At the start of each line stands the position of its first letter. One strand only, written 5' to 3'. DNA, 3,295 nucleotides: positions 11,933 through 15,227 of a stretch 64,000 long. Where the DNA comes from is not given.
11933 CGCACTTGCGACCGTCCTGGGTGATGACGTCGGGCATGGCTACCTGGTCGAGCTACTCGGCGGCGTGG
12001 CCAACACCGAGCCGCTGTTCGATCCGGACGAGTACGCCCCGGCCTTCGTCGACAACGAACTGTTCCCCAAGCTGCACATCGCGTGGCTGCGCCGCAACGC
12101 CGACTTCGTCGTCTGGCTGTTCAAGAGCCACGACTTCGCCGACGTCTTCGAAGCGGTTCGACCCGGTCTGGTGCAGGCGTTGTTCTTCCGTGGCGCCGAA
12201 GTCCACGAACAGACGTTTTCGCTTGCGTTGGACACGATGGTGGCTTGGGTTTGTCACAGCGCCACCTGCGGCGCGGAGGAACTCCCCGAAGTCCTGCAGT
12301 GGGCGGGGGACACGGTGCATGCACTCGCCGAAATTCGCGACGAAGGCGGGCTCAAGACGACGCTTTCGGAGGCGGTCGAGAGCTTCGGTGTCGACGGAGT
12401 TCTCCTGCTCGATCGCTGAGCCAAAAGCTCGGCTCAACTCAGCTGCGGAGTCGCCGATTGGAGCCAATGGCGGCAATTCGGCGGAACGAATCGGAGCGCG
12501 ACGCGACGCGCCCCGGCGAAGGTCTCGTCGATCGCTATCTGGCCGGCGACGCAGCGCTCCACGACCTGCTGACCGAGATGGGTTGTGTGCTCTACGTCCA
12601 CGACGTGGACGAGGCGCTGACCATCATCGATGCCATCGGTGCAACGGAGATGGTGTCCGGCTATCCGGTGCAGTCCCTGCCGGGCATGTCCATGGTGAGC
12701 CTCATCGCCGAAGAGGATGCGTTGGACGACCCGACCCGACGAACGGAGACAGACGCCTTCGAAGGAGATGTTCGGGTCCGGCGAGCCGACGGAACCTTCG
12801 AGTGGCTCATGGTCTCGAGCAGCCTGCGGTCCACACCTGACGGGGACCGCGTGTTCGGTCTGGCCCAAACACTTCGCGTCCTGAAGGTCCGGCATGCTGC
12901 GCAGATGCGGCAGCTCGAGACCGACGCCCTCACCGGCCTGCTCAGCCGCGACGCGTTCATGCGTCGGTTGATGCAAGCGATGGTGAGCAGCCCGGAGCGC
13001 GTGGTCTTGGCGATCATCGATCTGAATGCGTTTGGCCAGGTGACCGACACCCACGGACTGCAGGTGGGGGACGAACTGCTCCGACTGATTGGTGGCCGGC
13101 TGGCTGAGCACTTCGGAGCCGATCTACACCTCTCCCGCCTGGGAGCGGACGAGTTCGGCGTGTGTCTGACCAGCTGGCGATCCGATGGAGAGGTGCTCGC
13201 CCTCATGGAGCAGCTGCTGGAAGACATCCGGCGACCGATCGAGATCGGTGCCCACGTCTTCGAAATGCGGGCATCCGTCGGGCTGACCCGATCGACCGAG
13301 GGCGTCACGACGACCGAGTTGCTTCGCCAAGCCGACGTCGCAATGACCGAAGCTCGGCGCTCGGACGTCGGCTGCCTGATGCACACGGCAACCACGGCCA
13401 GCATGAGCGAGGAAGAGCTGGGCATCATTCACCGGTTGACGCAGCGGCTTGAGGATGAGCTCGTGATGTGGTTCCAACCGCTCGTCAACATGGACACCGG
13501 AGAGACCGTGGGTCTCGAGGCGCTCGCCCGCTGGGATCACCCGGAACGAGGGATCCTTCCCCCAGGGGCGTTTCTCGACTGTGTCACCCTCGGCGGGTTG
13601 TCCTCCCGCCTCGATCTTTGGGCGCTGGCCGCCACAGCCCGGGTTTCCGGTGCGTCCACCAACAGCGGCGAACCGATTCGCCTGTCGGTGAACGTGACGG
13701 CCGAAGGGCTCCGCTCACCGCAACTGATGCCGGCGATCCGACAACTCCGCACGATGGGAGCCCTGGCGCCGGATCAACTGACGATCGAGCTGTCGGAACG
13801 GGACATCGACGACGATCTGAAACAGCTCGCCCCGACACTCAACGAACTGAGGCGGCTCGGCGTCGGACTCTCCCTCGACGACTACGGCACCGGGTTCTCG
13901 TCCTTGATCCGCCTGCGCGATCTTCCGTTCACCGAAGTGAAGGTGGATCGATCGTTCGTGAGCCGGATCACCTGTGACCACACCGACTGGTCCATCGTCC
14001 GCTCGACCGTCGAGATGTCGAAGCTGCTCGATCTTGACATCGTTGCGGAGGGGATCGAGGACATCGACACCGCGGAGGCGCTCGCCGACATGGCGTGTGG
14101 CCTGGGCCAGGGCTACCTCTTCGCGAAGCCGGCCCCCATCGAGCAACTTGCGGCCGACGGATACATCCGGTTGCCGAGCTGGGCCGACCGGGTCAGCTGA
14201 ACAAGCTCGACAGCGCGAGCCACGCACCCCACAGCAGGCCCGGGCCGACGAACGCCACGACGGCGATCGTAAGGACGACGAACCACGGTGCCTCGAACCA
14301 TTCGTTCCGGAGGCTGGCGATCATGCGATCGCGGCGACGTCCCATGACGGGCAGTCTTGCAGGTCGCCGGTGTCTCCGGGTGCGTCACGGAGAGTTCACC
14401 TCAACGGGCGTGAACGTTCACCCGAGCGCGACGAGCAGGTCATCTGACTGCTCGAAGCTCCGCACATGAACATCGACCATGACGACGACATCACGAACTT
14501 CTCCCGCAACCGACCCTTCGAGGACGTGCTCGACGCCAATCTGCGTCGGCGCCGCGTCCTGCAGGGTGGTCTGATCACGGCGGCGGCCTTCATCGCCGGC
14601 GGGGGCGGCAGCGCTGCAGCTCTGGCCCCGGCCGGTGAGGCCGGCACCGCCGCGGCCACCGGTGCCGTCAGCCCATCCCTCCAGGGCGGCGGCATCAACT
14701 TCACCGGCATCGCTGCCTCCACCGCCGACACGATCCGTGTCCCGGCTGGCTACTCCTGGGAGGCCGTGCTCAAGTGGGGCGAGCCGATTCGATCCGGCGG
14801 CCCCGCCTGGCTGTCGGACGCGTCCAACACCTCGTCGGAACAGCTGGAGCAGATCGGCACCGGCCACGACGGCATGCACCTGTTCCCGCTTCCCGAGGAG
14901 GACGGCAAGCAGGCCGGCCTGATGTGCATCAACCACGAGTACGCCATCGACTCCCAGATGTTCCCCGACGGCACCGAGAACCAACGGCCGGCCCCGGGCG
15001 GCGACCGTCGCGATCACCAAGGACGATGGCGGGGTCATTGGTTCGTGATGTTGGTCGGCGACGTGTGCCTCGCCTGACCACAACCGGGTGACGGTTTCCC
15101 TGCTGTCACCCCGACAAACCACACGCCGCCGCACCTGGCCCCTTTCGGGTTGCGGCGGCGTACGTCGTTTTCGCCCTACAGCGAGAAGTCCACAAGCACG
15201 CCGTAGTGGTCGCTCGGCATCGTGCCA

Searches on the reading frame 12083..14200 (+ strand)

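Call 44: search_protein_families(library=pfam, proteins=[window:12083-14200:+], max_evalue=0.001)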
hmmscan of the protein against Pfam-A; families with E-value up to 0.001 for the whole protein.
window:12083-14200:+ (705 aa): 2 families
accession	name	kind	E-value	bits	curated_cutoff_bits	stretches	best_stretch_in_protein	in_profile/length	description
PF00563.25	EAL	-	5e-58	196.7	31.3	1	453-683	5-236/236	EAL domain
PF00990.26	GGDEF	-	7e-25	88.1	23.8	1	280-427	3-157/161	Diguanylate cyclase, GGDEF domain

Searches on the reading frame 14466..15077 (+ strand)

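Call 29: search_protein_families(library=pfam, proteins=[window:14466-15077:+], max_evalue=0.01)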
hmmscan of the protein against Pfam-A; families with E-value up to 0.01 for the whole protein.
window:14466-15077:+ (203 aa): 1 family
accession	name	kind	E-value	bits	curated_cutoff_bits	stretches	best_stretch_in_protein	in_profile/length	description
PF05787.19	PhoX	-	1.5e-18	67.7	24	1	78-173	2-87/515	Alkaline phosphatase PhoX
